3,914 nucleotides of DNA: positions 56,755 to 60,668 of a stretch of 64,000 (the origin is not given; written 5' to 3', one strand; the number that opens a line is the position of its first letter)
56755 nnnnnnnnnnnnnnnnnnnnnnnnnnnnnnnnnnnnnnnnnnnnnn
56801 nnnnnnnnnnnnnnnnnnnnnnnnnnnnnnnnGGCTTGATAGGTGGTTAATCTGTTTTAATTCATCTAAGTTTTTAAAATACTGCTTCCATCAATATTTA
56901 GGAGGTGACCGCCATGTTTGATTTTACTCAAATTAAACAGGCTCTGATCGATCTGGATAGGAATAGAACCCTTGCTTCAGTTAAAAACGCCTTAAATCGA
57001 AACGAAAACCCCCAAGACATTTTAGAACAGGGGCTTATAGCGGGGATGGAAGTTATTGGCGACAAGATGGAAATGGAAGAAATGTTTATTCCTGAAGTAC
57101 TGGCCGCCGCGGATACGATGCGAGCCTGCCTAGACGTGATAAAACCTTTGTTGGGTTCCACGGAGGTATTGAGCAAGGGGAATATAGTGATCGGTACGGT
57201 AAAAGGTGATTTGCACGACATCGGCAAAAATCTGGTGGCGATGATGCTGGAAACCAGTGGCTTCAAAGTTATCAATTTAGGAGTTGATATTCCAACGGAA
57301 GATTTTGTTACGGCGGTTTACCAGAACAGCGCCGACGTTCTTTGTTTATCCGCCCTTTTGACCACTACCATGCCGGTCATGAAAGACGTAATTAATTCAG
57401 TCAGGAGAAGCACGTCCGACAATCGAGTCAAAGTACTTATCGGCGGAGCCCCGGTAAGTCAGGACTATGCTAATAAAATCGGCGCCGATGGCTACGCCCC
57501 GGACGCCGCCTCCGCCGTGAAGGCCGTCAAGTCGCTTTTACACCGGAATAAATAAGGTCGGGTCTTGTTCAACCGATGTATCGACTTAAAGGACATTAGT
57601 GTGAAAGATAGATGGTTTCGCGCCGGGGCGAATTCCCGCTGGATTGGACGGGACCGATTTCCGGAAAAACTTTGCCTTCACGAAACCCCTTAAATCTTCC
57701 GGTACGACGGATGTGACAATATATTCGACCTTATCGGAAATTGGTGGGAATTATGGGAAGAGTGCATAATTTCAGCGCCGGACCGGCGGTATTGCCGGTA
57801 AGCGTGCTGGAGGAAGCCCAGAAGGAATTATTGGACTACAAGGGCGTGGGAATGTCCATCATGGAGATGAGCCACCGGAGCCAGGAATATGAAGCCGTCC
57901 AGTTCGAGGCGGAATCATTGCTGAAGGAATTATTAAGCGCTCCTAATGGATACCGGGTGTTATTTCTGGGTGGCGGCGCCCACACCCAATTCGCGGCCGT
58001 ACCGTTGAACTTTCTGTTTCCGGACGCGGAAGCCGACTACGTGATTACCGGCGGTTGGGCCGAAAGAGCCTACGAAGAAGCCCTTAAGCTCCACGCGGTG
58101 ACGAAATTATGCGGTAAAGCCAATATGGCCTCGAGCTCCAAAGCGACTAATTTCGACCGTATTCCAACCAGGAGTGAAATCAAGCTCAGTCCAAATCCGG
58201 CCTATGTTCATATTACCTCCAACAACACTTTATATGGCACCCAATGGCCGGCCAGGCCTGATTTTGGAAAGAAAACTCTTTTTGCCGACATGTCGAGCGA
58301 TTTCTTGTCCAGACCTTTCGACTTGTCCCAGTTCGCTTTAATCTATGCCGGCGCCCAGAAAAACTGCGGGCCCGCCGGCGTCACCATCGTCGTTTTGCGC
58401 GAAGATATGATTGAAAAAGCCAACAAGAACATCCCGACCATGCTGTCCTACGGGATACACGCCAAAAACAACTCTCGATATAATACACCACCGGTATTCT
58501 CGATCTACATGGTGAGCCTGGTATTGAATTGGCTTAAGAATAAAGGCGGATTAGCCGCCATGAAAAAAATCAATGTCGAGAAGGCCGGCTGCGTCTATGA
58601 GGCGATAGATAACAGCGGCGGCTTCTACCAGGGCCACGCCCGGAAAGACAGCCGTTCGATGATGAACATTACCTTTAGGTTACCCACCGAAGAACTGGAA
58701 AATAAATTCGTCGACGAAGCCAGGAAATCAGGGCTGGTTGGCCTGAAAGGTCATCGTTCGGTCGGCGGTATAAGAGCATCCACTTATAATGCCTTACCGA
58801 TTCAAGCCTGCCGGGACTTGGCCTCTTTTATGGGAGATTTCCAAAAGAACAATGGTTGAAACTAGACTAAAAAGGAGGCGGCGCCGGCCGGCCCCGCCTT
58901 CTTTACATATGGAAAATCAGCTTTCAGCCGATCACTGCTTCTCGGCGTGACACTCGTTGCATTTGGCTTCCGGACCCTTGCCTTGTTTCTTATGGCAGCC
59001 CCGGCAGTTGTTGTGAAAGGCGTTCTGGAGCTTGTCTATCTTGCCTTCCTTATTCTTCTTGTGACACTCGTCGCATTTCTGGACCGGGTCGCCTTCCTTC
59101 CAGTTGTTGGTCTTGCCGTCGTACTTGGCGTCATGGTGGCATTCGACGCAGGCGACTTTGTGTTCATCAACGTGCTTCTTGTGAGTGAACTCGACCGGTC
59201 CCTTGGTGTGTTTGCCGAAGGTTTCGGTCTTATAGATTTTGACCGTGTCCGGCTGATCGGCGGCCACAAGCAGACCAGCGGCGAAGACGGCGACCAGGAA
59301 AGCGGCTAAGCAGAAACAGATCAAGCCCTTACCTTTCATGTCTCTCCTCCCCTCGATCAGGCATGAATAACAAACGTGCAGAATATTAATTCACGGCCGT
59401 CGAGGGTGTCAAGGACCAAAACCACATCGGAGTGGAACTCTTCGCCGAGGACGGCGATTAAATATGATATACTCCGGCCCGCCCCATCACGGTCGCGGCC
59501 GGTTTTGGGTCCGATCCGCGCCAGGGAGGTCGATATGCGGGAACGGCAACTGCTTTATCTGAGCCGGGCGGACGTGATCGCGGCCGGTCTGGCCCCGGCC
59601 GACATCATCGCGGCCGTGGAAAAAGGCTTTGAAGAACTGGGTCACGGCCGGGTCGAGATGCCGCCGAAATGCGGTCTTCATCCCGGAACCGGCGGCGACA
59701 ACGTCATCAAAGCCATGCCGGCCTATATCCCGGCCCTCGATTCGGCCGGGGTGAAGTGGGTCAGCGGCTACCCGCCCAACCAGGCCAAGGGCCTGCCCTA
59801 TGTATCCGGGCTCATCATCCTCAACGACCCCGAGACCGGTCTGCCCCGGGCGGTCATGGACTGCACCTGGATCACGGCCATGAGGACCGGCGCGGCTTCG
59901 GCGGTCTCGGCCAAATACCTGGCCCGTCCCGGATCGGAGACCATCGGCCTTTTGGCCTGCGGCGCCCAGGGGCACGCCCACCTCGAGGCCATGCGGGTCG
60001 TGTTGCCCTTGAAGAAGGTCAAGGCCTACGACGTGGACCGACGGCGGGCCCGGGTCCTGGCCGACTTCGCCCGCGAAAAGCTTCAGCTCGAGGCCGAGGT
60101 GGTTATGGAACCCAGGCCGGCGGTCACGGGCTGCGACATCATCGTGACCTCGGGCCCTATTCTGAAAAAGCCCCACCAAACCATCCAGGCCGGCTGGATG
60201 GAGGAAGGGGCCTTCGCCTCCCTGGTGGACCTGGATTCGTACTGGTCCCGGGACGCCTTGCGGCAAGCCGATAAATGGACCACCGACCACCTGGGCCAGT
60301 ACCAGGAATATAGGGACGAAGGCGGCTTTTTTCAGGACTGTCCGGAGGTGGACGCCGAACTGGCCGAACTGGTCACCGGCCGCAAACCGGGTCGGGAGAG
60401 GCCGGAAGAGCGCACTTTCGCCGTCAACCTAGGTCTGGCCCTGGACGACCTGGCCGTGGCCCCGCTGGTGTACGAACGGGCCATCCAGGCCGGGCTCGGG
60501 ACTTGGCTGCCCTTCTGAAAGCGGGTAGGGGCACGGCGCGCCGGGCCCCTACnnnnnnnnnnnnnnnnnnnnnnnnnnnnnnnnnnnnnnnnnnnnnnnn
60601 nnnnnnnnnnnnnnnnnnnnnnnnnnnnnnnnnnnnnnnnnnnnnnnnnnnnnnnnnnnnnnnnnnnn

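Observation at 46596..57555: Non-Pyl MttB-family methyltransferase and corrinoid protein embedded with PrpD-like and CysK-like enzymes and a Dpp-type importer: candidate pathway for an unidentified methylated amine or betaine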

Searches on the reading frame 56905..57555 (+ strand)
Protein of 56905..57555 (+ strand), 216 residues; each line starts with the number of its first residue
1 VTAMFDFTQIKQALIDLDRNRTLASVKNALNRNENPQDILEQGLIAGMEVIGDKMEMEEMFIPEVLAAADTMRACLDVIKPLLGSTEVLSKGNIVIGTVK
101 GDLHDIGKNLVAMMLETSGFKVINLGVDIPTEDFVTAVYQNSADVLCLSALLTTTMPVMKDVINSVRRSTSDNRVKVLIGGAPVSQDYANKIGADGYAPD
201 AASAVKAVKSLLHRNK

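Call 6: search_protein_families(library=pfam, proteins=[window:56905-57555:+])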
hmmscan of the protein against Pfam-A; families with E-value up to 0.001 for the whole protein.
window:56905-57555:+ (216 aa): 2 families
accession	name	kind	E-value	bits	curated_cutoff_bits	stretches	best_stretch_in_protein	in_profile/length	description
PF02310.24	B12-binding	-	1.1e-29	103.2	32.1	1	93-205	2-120/121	B12 binding domain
PF02607.22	B12-binding_2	-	9.6e-21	74.2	23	1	8-80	3-74/74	B12 binding domain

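Call 7: search_protein_families(library=ncbifam, proteins=[window:56905-57555:+])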
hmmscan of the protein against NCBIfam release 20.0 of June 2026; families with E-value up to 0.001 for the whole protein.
window:56905-57555:+ (216 aa): 16 families
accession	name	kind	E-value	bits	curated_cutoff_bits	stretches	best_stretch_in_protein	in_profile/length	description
NF047996.1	corrin_MtgC_2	exception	3.8e-67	225.9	370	1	8-212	6-210/212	glycine betaine-specific corrinoid protein MtgC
TIGR02370.1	pyl_corrinoid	subfamily_domain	1.1e-58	197.9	215.3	1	10-204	2-197/197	methyltransferase cognate corrinoid protein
NF047995.1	corrinoid_MtgC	exception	2e-56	190.9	310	1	7-212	5-213/215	glycine betaine-specific corrinoid protein MtgC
NF041607.1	dimeth_corrin_MtbC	equivalog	4.2e-55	186.4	350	1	11-212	2-203/203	dimethylamine corrinoid protein MtbC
TIGR02082.1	metH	equivalog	2.9e-43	147.7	1010.85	1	9-215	649-861/1182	methionine synthase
NF040669.1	MtaC2_Meth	equivalog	1.1e-38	133.2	450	1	7-213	43-247/267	methanol--corrinoid protein MtaC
NF040655.1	MtaC_Meth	equivalog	9.4e-38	129.7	420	1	9-213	38-239/253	methanol--corrinoid protein MtaC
NF007024.0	PRK09490.1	equivalog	2.8e-35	121.5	1497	1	25-215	680-879/1234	methionine synthase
NF002612.0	PRK02261.1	equivalog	2.4e-14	53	110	1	91-182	3-93/148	methylaspartate mutase subunit S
NF052513.1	TransRegCarH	equivalog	1.5e-13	50.7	400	1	9-195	86-262/274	HTH-type transcriptional repressor CarH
TIGR01501.1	MthylAspMutase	equivalog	1.2e-10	41.2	135.8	1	93-154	3-64/134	methylaspartate mutase subunit S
NF052385.1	Lys_5_6_beta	equivalog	3.3e-07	30.3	280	1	119-197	138-220/241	lysine 5,6-aminomutase subunit beta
TIGR00640.1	acid_CoA_mut_C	subfamily_domain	4.4e-07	29.9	57.45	1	93-190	4-100/132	methylmalonyl-CoA mutase C-terminal domain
NF040743.1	ornith_mutase_E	equivalog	1.4e-05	23.3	800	1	93-198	597-709/730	D-ornithine 4,5-aminomutase subunit OraE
NF006944.0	PRK09426.1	equivalog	5.8e-05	21.2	876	1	91-212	589-711/721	methylmalonyl-CoA mutase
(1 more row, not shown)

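Call 45: search_solved_structures(query=window:56905-57555:+, max_evalue=1e-10)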
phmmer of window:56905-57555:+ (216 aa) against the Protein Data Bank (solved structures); distinct sequences matched with E-value up to 1e-10: 16.
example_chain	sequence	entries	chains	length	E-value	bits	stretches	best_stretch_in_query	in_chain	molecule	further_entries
1y80_A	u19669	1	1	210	5e-57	195.9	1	7-212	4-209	Predicted cobalamin binding protein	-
7xcn_M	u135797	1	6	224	5.5e-44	153.3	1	9-213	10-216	Trimethylamine methyltransferase corrinoid protein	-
4jgi_A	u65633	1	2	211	1.5e-34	122.5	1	6-207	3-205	Putative uncharacterized protein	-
3ezx_A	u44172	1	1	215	2.2e-32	115.5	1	7-208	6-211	Monomethylamine corrinoid protein 1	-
8ssd_A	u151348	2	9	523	7.7e-28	100.7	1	10-195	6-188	Methionine synthase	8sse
9cbp_A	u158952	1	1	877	1.4e-27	99.8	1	10-195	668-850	Methionine synthase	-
8ssc_A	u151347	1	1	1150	2.2e-27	99.1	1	10-195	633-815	Methionine synthase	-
2i2x_B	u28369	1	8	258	2.3e-27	99.1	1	10-211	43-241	Methyltransferase 1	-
9cbq_A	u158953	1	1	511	5.3e-27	97.9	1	10-195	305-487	Methionine synthase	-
9cbo_A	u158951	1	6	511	7.3e-27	97.5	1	10-195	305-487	Methionine synthase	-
9cbr_A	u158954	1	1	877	2.2e-26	95.9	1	10-195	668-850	Methionine synthase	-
1bmt_A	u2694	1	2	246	3.8e-26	95.1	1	29-192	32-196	METHIONINE SYNTHASE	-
3bul_A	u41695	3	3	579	1.8e-25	92.9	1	30-192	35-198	Methionine synthase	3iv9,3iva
1k7y_A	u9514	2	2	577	7.4e-24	87.7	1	30-192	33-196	methionine synthase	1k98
8g3h_A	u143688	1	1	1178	2.6e-22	82.6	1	28-194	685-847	Methionine synthase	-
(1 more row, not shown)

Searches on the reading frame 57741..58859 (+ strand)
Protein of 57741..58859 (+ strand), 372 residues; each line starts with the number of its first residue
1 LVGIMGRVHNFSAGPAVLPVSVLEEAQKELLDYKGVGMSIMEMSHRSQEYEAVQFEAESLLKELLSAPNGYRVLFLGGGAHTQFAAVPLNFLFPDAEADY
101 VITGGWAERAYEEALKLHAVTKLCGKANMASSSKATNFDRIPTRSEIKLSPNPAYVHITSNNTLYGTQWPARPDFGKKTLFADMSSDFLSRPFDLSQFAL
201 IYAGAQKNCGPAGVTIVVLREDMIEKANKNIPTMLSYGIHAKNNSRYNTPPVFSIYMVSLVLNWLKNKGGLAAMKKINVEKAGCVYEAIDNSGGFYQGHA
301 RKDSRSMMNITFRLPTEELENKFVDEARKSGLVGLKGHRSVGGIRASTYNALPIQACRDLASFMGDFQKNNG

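Call 6: search_protein_families(library=pfam, proteins=[window:57741-58859:+])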
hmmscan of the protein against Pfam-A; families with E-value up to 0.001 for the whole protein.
window:57741-58859:+ (372 aa): 1 family
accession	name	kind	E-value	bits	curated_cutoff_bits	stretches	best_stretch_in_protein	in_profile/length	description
PF00266.25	Aminotran_5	-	6.4e-38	131.1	21.5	1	9-350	2-361/371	Aminotransferase class-V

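Call 7: search_protein_families(library=ncbifam, proteins=[window:57741-58859:+])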
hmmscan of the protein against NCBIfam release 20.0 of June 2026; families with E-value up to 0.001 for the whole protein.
window:57741-58859:+ (372 aa): 4 families
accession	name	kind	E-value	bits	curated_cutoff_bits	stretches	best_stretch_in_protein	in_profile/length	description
NF003764.0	PRK05355.1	equivalog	7.3e-150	498.8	253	1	5-371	1-356/357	3-phosphoserine/phosphohydroxythreonine transaminase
TIGR01364.1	serC_1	equivalog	1.5e-148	494.5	443.6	1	9-370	2-357/358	phosphoserine transaminase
NF009112.0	PRK12462.1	equivalog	1.2e-114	383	563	1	10-371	8-364/365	phosphoserine transaminase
TIGR01366.1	serC_3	equivalog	1.1e-09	38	401.65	1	36-292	25-280/361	phosphoserine transaminase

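Call 62: find_related_loci(query=window:57753-58859:+, collection=genome_contigs, flank=10000)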
Query window:57753-58859:+ (368 aa) in genome_contigs; peptide patterns used: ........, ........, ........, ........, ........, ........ (x = any residue, [..] = any of these).
599 stretches matched a pattern (row limit reached: there are more); 551 encode a relative of the query (tblastn E <= 1e-3); the best 80 are kept; 80 distinct loci.
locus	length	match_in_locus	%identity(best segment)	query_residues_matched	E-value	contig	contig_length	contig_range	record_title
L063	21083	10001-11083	61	1-368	5e-153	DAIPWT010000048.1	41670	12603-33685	MAG TPA_asm: Gemmataceae bacterium isolate CTOTU41487 NODE_616_length_41670_cov_12.299291, whole genome shotgun sequence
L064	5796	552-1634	61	1-368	3e-152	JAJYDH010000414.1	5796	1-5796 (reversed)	MAG: Planctomycetota bacterium isolate BP9.bin90 NODE_30720_length_5796_cov_1.289645, whole genome shotgun sequence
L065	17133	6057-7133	61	3-368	9e-151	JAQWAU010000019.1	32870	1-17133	MAG: Heliobacteriaceae bacterium isolate STF2_203 NODE_2855_length_32870_cov_10.121828_Sandtown_F2, whole genome shotgun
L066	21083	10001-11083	60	1-368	8e-151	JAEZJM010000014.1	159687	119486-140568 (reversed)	MAG: Bacillota bacterium isolate OH_CDB_237 k127_1054826, whole genome shotgun sequence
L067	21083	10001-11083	59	1-368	4e-150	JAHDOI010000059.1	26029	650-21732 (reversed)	MAG: Selenomonadales bacterium isolate SL1-B47 k141_57080, whole genome shotgun sequence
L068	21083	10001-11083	60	1-368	5e-148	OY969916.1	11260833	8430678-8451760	MAG: uncultured Chloroflexia bacterium isolate MFD01916.bin.3.39 genome assembly, chromosome: 1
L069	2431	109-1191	60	1-368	2e-157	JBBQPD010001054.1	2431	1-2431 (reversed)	MAG: Gemmatales bacterium isolate Co_metawrap_129 Cmw_129_k141_2178729_length_2431_cov_9.0000, whole genome shotgun sequ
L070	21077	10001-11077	59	3-368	2e-147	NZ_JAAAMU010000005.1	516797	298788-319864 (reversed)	Paenibacillus sacheonensis strain DSM 23054 contig5, whole genome shotgun sequence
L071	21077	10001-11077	59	3-368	5e-147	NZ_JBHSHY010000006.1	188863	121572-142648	Paenibacillus sp. GCM10023250 strain CGMCC 1.19061 GCM70023250_76, whole genome shotgun sequence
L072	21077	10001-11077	58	3-368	1e-146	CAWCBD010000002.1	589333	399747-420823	MAG: uncultured Paenibacillaceae bacterium isolate MFD03899.bin.2.17 genome assembly, contig: contig_10954, whole genome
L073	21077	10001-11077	59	3-368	3e-146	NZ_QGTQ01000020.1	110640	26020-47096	Paenibacillus cellulosilyticus strain CECT 5696 Ga0244610_120, whole genome shotgun sequence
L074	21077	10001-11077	58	3-368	3e-145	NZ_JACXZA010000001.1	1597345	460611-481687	Paenibacillus terricola strain PR3 contig1, whole genome shotgun sequence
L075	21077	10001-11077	59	3-368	2e-145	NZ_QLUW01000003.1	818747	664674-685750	Paenibacillus montanisoli strain RA17 contig_3, whole genome shotgun sequence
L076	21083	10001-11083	58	1-368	4e-145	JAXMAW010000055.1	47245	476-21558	MAG: Gemmataceae bacterium isolate STL-PLA20 C3.199.fa-55, whole genome shotgun sequence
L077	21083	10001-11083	59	1-368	8e-145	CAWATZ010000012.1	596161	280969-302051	MAG: uncultured Planctomycetota bacterium isolate MFD02248.bin.2.136 genome assembly, contig: contig_26650, whole genome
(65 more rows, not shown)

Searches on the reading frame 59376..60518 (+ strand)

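Call 18: search_protein_families(library=pfam, proteins=[window:59376-60518:+], max_evalue=0.00001)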
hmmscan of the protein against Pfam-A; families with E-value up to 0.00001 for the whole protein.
window:59376-60518:+ (380 aa): 1 family
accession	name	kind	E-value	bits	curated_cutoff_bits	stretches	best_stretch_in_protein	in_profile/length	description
PF02423.21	OCD_Mu_crystall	-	8.3e-66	222.5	24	1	75-371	18-312/314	Ornithine cyclodeaminase/mu-crystallin family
